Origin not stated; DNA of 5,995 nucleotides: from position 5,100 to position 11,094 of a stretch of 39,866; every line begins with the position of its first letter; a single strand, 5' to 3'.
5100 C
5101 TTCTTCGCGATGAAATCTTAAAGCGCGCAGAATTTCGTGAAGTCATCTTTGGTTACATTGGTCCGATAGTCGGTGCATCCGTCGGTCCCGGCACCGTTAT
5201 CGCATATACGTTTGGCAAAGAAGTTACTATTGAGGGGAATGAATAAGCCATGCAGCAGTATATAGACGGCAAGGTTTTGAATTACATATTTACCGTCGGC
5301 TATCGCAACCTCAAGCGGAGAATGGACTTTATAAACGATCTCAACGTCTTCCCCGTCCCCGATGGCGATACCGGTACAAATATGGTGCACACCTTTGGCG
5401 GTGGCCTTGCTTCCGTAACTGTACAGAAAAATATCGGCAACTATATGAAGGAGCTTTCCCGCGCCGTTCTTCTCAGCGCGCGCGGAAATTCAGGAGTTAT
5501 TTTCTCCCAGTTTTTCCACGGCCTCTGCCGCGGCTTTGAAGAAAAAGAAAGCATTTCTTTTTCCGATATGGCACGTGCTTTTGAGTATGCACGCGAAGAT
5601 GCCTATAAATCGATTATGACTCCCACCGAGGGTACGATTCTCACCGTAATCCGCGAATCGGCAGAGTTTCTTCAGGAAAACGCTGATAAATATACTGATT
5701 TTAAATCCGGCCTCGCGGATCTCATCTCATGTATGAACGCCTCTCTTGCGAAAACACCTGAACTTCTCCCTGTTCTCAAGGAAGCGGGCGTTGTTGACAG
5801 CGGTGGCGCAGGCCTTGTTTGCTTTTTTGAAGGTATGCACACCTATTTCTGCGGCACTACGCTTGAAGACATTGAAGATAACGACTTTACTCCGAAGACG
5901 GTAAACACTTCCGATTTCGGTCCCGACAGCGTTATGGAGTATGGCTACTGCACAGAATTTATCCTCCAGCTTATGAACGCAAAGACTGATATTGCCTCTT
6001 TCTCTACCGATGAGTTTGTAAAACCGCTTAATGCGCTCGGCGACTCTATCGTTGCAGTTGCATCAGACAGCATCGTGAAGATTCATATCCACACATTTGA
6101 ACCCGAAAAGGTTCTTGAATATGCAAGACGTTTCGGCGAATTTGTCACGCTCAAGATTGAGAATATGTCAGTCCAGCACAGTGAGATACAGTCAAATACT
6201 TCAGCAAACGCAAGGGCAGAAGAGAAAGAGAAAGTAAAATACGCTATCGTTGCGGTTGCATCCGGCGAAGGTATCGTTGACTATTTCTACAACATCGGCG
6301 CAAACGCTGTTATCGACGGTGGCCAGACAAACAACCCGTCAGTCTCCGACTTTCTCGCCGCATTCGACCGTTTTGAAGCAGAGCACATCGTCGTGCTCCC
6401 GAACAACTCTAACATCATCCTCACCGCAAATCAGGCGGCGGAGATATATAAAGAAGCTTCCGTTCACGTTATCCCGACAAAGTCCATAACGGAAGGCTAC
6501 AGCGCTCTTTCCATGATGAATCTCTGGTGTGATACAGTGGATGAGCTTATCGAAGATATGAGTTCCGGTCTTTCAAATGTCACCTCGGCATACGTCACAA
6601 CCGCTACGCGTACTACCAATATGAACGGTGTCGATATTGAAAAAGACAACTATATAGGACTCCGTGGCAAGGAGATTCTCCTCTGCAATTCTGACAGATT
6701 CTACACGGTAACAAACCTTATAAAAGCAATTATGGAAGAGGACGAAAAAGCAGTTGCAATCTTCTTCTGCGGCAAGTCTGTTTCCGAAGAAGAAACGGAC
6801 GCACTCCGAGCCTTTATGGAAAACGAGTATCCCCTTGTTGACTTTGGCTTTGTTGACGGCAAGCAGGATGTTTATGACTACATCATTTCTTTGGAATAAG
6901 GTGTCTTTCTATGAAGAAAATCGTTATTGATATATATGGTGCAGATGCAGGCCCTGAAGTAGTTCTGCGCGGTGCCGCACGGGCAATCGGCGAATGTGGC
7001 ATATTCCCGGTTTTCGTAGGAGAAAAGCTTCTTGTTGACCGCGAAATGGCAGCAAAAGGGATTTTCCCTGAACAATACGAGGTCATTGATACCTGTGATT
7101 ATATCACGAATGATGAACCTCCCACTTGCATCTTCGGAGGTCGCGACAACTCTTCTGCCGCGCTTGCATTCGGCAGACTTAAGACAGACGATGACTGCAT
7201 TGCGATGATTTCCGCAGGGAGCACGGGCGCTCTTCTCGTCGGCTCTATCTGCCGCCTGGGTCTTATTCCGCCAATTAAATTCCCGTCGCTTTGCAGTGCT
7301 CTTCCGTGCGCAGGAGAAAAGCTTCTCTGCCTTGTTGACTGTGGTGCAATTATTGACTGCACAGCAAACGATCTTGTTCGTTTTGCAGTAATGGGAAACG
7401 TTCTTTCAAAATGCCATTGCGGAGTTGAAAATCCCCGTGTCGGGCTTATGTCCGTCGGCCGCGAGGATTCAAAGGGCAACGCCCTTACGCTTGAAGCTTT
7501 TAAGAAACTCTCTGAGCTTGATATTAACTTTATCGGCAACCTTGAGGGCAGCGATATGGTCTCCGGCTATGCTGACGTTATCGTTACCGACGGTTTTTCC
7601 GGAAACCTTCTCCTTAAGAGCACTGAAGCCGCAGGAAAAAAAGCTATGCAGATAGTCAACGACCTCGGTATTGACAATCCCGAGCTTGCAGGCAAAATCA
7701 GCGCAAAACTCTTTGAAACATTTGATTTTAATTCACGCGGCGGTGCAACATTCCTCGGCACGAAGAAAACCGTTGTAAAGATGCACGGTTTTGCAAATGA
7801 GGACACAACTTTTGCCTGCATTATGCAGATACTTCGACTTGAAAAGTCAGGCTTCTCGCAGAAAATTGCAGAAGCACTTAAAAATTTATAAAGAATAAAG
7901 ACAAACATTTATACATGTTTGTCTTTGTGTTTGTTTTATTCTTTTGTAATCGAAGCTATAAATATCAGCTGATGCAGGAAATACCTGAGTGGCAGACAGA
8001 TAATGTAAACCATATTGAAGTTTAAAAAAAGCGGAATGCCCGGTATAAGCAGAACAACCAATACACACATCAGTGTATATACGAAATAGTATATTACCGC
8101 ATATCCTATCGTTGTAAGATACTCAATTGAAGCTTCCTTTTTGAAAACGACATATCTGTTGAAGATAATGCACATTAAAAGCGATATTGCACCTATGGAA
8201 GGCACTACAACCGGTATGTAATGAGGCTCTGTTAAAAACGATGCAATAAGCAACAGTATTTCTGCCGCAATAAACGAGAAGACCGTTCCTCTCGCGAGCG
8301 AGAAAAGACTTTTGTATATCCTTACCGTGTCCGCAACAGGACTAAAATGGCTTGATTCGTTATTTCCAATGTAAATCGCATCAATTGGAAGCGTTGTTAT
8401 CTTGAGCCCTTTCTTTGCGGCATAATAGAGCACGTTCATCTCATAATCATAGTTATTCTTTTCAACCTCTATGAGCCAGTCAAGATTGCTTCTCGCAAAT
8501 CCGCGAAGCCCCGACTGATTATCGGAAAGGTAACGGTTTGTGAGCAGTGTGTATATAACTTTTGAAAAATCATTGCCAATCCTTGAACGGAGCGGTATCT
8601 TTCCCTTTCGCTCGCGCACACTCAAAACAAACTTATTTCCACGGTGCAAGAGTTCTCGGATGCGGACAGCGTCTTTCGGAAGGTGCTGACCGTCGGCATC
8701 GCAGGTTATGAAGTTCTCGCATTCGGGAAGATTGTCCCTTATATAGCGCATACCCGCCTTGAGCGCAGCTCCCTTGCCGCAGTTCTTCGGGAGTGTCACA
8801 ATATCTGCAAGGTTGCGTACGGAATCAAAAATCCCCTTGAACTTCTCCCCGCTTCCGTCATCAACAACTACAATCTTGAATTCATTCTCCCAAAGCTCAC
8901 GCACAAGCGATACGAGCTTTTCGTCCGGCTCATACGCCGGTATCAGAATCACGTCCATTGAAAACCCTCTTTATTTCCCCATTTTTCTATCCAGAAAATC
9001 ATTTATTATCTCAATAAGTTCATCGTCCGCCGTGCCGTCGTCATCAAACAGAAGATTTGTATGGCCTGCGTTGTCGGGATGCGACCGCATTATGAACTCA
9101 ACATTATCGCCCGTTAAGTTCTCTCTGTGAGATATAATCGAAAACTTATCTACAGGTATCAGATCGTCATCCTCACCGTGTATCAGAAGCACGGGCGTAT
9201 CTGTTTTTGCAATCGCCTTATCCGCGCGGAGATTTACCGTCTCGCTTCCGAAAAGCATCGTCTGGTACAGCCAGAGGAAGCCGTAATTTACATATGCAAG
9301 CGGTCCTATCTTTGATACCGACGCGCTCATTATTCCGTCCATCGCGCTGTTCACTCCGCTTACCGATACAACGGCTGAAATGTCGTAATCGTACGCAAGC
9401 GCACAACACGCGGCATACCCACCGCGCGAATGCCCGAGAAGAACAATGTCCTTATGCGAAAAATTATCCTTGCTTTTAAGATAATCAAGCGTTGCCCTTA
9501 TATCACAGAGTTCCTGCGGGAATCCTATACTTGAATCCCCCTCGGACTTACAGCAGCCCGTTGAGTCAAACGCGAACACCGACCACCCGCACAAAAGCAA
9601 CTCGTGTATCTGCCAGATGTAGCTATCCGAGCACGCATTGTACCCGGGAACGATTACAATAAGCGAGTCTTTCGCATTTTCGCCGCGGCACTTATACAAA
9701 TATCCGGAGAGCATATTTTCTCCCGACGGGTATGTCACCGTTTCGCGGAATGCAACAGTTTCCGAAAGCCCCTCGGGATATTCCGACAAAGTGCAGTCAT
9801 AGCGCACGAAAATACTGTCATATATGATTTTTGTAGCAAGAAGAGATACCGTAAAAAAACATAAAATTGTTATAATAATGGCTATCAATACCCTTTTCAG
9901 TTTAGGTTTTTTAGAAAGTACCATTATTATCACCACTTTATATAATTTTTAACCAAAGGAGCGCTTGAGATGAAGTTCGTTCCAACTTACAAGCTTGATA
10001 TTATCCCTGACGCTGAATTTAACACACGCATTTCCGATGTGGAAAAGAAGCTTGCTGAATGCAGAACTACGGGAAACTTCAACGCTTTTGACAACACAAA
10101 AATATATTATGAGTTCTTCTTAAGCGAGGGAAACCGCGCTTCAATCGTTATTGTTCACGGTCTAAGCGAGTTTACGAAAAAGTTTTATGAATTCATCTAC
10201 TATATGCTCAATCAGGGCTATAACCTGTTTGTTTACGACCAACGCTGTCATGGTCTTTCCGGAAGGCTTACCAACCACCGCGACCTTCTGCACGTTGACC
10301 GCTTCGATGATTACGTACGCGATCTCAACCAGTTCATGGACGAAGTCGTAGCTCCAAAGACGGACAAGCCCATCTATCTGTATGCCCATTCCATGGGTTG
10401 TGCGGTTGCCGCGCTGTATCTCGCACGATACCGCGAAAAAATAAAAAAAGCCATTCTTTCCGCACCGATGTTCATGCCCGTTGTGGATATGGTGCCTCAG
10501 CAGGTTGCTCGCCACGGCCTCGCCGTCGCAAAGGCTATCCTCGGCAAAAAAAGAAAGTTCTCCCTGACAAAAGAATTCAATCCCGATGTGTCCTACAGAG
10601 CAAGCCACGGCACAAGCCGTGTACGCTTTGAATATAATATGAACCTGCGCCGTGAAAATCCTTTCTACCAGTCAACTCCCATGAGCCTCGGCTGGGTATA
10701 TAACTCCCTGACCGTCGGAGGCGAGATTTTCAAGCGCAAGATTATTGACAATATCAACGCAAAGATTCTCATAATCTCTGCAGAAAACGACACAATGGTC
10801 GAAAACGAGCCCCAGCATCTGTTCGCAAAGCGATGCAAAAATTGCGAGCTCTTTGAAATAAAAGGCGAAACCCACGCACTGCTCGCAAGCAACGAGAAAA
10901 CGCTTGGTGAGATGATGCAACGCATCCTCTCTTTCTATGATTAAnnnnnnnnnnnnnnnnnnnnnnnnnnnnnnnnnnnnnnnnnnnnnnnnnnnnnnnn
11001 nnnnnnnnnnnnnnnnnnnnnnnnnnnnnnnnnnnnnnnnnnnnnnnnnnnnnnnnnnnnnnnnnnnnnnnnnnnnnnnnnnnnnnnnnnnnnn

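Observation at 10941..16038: Six-gene carrier-protein-dependent acylation operon that fits no pathway I can name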

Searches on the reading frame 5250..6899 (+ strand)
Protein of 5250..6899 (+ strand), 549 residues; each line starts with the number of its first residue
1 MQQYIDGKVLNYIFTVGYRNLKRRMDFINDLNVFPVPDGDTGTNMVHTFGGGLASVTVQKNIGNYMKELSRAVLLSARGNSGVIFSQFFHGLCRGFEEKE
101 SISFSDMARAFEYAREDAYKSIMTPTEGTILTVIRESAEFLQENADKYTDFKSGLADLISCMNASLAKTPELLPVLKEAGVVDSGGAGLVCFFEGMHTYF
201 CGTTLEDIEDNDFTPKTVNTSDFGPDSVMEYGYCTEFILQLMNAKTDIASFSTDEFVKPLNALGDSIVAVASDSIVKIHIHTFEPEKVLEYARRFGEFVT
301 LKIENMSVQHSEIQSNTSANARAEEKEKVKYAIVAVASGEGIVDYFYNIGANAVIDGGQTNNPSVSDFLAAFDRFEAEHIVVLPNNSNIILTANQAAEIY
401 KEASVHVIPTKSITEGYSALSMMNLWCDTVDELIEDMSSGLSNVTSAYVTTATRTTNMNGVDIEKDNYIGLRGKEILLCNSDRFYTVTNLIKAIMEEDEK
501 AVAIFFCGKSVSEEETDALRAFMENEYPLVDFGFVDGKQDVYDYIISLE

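Call 17: search_protein_families(library=pfam, proteins=[window:5250-6899:+], max_evalue=0.001)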
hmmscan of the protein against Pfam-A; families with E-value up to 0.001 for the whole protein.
window:5250-6899:+ (549 aa): 3 families
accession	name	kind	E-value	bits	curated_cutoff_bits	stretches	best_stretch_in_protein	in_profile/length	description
PF13684.11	FakA-like_C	-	4.9e-63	212.8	23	1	332-549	1-216/216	Fatty acid kinase subunit A-like, C-terminal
PF02734.22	Dak2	-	1.5e-38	132.8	27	1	35-197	1-173/174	DAK2 domain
PF21645.3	FakA-like_M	-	1.2e-25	89.5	24.9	1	230-312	1-79/80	Fatty acid kinase subunit A-like, middle domain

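Call 18: search_protein_families(library=ncbifam, proteins=[window:5250-6899:+], max_evalue=0.0001)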
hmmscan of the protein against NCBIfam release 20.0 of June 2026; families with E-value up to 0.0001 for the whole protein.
window:5250-6899:+ (549 aa): 4 families
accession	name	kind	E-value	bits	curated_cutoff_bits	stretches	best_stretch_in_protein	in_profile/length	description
TIGR03599.1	YloV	subfamily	2.7e-166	554.2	396.1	1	13-549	4-530/530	DAK2 domain fusion protein YloV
NF038248.1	FakA_VfrB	equivalog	1.4e-140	469.4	975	1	4-549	2-549/549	fatty acid kinase catalytic subunit FakA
NF011049.0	PRK14479.1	subfamily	1.4e-07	30.5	492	1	36-179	389-537/568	dihydroxyacetone kinase family protein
TIGR02365.1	dha_L_ycgS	equivalog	6.6e-05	22.7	138.3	0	24-152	15-142/196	dihydroxyacetone kinase subunit DhaL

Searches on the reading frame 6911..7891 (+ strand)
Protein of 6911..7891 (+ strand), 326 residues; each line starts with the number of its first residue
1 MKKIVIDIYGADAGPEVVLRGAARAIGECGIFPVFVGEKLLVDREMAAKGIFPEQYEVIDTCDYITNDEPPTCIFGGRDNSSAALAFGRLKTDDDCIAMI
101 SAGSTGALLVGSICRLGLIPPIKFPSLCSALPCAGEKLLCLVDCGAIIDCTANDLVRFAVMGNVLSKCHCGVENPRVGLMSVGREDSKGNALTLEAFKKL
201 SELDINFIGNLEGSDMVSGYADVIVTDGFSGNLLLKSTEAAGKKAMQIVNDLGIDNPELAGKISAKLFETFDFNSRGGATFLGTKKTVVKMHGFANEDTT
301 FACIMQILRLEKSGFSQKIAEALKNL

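Call 17: search_protein_families(library=pfam, proteins=[window:6911-7891:+], max_evalue=0.001)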
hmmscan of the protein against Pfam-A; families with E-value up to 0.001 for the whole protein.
window:6911-7891:+ (326 aa): 1 family
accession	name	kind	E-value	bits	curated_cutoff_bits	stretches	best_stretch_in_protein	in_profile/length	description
PF02504.20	FA_synthesis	-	3.8e-66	223.8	29.1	1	3-317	2-323/324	Fatty acid synthesis protein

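Call 18: search_protein_families(library=ncbifam, proteins=[window:6911-7891:+], max_evalue=0.0001)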
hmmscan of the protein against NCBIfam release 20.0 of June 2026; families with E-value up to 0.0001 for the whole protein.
window:6911-7891:+ (326 aa): 4 families
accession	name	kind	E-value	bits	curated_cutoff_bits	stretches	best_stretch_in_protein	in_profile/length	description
TIGR00182.1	plsX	equivalog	1.6e-64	218.2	243.4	1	3-325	2-329/337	phosphate acyltransferase PlsX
NF010419.0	PRK13845.1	equivalog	4.7e-41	141.1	729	1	4-326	100-432/440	putative glycerol-3-phosphate acyltransferase PlsX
NF010420.0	PRK13846.1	equivalog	4.1e-33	115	536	1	4-323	5-315/316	phosphate acyltransferase PlsX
NF040747.1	reduct_C_alpha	equivalog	1e-06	28.1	350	1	152-237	135-224/380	glycine/sarcosine/betaine reductase complex component C subunit alpha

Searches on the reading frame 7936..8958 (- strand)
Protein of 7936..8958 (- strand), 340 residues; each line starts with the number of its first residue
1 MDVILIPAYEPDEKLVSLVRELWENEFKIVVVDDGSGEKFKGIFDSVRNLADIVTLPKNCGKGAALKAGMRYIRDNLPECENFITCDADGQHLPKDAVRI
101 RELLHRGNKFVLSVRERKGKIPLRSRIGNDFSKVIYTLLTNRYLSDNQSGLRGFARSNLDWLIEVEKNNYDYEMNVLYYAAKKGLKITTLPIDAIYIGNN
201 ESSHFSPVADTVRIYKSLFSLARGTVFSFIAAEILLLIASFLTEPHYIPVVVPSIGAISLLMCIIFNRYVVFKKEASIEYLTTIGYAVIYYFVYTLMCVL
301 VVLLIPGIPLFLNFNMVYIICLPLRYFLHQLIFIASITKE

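Call 17: search_protein_families(library=pfam, proteins=[window:7936-8958:-], max_evalue=0.001)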
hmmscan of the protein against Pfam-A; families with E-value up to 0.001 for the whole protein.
window:7936-8958:- (340 aa): 1 family
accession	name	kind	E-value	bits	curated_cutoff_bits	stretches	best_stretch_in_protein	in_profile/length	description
PF00535.33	Glycos_transf_2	-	6.8e-12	46.1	23.3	1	4-144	2-149/168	Glycosyl transferase family 2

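Call 18: search_protein_families(library=ncbifam, proteins=[window:7936-8958:-], max_evalue=0.0001)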
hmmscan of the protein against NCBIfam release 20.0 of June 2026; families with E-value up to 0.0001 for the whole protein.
window:7936-8958:- (340 aa): 3 families
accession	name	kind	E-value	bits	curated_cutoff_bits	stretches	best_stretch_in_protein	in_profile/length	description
NF058614.1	PPMAGASynPpgS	equivalog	9.1e-18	64.5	370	1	4-202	4-204/226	polyprenyl-phospho-N-acetylgalactosaminyl synthase PpgS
TIGR04182.1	glyco_TIGR04182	equivalog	6.7e-16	58.5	325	1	3-227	3-225/293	S-layer glycoprotein N-glycosyltransferase AglJ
NF047588.1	GlcsyltransPgfSStrep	equivalog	2.1e-09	37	500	1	13-169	21-174/308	glycosyltransferase PgfS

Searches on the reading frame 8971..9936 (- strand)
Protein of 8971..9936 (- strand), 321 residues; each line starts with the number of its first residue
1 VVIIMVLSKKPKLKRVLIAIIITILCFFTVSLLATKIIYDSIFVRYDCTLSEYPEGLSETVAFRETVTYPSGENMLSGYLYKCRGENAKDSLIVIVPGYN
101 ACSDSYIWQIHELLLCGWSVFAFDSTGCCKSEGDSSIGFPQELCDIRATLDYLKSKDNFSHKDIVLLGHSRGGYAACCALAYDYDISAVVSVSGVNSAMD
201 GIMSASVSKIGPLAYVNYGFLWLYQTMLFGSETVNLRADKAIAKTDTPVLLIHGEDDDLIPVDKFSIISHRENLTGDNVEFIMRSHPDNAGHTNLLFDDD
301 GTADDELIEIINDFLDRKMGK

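Call 3: search_protein_families(library=pfam, proteins=[window:8971-9936:-], max_evalue=0.01)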
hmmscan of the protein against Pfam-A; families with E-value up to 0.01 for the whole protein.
window:8971-9936:- (321 aa): 12 families
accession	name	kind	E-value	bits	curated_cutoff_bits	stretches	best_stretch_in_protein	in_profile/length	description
PF00561.26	Abhydrolase_1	-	7.9e-15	55.6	25.8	1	92-199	2-107/245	alpha/beta hydrolase fold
PF12146.15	Hydrolase_4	-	1.6e-13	51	27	1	89-193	3-108/239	Serine aminopeptidase, S33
PF12697.13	Abhydrolase_6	-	4.7e-11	44.2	26.3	1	93-295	1-205/217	Alpha/beta hydrolase family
PF00326.27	Peptidase_S9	-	2.4e-08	34.1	22.6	1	142-320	44-211/213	Prolyl oligopeptidase family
PF02129.25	Peptidase_S15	-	3.6e-06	27.3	23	1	113-201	47-135/262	X-Pro dipeptidyl-peptidase (S15 family)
PF20434.5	BD-FAE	-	5e-06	26.6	26.8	1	138-264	62-207/215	BD-FAE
PF08840.17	BAAT_C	-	2.5e-05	24.9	20.9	1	150-264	10-131/210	BAAT / Acyl-CoA thioester hydrolase C terminal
PF01738.24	DLH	-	5.2e-05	23.4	21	1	145-292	80-186/217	Dienelactone hydrolase family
PF02230.22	Abhydrolase_2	-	0.00031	21.1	23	0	242-263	151-173/217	Phospholipase/Carboxylesterase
PF08538.16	DUF1749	-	0.00091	18.9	24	1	115-177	58-120/299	Protein of unknown function (DUF1749)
PF03583.20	LIP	-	0.0015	18.4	23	0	110-180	19-89/286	Secretory lipase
PF12740.14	PETase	-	0.0032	17.4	28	0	77-190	41-153/263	PET hydrolase-like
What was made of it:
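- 8971..9936 (-): Membrane-anchored alpha/beta hydrolase (candidate lipase or esterase). Abhydrolase_1 and Hydrolase_4 hits (call 3).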

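Call 4: search_protein_families(library=ncbifam, proteins=[window:8971-9936:-], max_evalue=0.01)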
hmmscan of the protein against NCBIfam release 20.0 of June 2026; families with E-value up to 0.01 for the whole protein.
window:8971-9936:- (321 aa): 11 families
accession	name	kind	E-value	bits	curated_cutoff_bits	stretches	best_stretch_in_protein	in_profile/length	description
NF047920.1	lactonase_UilS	equivalog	2.6e-08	33.9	400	1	74-192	9-128/285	UilS family quorum-quenching N-acyl-homoserine lactonase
NF045948.1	ProImpepThrmp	equivalog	8.6e-07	28.7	500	1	81-197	16-131/291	proline iminopeptidase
TIGR03100.1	hydr1_PEP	hypoth_equivalog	1.5e-05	24.4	168.45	1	66-191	4-129/274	hydrolase 1, exosortase A system-associated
NF011457.0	PRK14875.1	equivalog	3.7e-05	22.9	307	0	230-266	299-335/372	acetoin dehydrogenase dihydrolipoyllysine-residue acetyltransferase subunit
TIGR01250.1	pro_imino_pep_2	subfamily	0.00026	20.7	167.65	1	80-198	15-133/288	proline iminopeptidase-family hydrolase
NF041096.1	esterase_EstD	equivalog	0.00042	19.5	600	0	144-193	225-272/421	esterase EstD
NF050089.1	i_nPHAscl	equivalog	0.00092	18.4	300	0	239-314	223-287/288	intracellular short-chain-length polyhydroxyalkanoate depolymerase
NF051441.1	BisHyethTerphBdeA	equivalog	0.0057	15.9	520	0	93-195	102-201/305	bis(hydroxyethyl) terephthalate hydrolase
NF033892.1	XcbB_CpsF_sero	subfamily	0.006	15.9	125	1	143-184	140-182/291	XcbB/CpsF family capsular polysaccharide biosynthesis protein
NF052620.1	AryltfaseLP1002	equivalog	0.0074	15.7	300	0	134-263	75-205/265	lp_1002 family arylesterase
NF008019.0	PRK10749.1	equivalog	0.0089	15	362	0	87-183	51-152/335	lysophospholipase L2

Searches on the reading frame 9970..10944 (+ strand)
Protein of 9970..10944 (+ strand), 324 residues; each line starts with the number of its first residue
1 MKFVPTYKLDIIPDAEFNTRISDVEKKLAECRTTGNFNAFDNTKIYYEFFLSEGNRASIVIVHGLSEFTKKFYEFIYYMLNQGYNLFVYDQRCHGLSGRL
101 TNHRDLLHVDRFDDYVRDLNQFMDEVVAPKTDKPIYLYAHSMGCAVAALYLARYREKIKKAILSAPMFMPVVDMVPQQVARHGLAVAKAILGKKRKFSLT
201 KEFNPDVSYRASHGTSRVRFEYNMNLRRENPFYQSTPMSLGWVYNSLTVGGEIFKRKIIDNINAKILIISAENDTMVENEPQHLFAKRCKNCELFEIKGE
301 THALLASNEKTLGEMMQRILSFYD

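Call 3: search_protein_families(library=pfam, proteins=[window:9970-10944:+], max_evalue=0.01)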
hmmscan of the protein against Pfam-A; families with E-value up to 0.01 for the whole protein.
window:9970-10944:+ (324 aa): 7 families
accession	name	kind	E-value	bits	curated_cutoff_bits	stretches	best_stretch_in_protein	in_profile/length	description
PF12146.15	Hydrolase_4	-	1.9e-42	145.7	27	1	55-305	3-235/239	Serine aminopeptidase, S33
PF00561.26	Abhydrolase_1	-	9.7e-24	84.8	25.8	1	59-304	3-240/245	alpha/beta hydrolase fold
PF12697.13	Abhydrolase_6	-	1.6e-12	49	26.3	1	59-306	1-208/217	Alpha/beta hydrolase family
PF06821.19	Ser_hydrolase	-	3.6e-07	30.7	22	1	113-179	40-103/172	Serine hydrolase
PF10230.15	LIDHydrolase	-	4.1e-07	30.4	27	1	64-170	13-122/262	Lipid-droplet associated hydrolase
PF02450.21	LCAT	-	0.00029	20.6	21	1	111-158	100-146/392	Lecithin:cholesterol acyltransferase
PF04508.17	Pox_A_type_inc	-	0.0038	17.5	21.4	1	19-32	8-21/23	Viral A-type inclusion protein repeat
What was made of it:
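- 9970..10944 (+): Lysophospholipase-L2-like alpha/beta hydrolase, convergent with g6 and overlapping it by 4 nt. Hydrolase_4 E 2e-42 (call 3).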

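Call 4: search_protein_families(library=ncbifam, proteins=[window:9970-10944:+], max_evalue=0.01)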
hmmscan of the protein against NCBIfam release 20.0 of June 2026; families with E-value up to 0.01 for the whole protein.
window:9970-10944:+ (324 aa): 19 families
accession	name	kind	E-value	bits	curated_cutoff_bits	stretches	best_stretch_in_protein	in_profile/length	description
NF008019.0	PRK10749.1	equivalog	2.1e-42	145.3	362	1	31-324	29-327/335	lysophospholipase L2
NF050089.1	i_nPHAscl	equivalog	6e-12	45.2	300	1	52-166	14-117/288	intracellular short-chain-length polyhydroxyalkanoate depolymerase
TIGR01250.1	pro_imino_pep_2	subfamily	1.4e-11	44.5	167.65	1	36-305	5-272/288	proline iminopeptidase-family hydrolase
NF045948.1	ProImpepThrmp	equivalog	9e-09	35.2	500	1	36-167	5-129/291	proline iminopeptidase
TIGR03695.1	menH_SHCHC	equivalog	4.4e-08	32.9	208.55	1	57-164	3-102/252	2-succinyl-6-hydroxy-2,4-cyclohexadiene-1-carboxylate synthase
NF052543.1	PhlpBipLPA4030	equivalog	2.3e-07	30.4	450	1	35-171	50-182/312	phospholipase BipL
NF052614.1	AB_fold_OlsI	equivalog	2.8e-07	30.3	385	1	54-169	15-125/272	ornithine lipid biosynthesis O-acyltransferase OlsI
NF011457.0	PRK14875.1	equivalog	3.1e-06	26.4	307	1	16-166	93-231/372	acetoin dehydrogenase dihydrolipoyllysine-residue acetyltransferase subunit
TIGR01607.1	PST-A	paralog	3.5e-06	26.3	218.25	1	78-126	69-115/332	Plasmodium subtelomeric family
NF004514.1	PRK05855.1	equivalog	4.7e-06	25.4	455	1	54-181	20-142/578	SDR family oxidoreductase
TIGR01738.1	bioH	equivalog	8.8e-05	22.2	206.95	1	59-317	7-242/245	pimeloyl-ACP methyl ester esterase BioH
TIGR02427.1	protocat_pcaD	equivalog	0.00015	21.2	255.85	1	45-165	2-111/251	3-oxoadipate enol-lactonase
TIGR03611.1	RutD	equivalog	0.0002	20.8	238.5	0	47-159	3-106/258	pyrimidine utilization protein D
NF041096.1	esterase_EstD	equivalog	0.00067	18.8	600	1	72-179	184-286/421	esterase EstD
NF007954.0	PRK10673.1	equivalog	0.00081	18.7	399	1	54-163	14-111/255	esterase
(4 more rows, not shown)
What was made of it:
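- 9970..10944 (+): NCBIfam PldB E 2e-42, below the cut-off (call 4).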
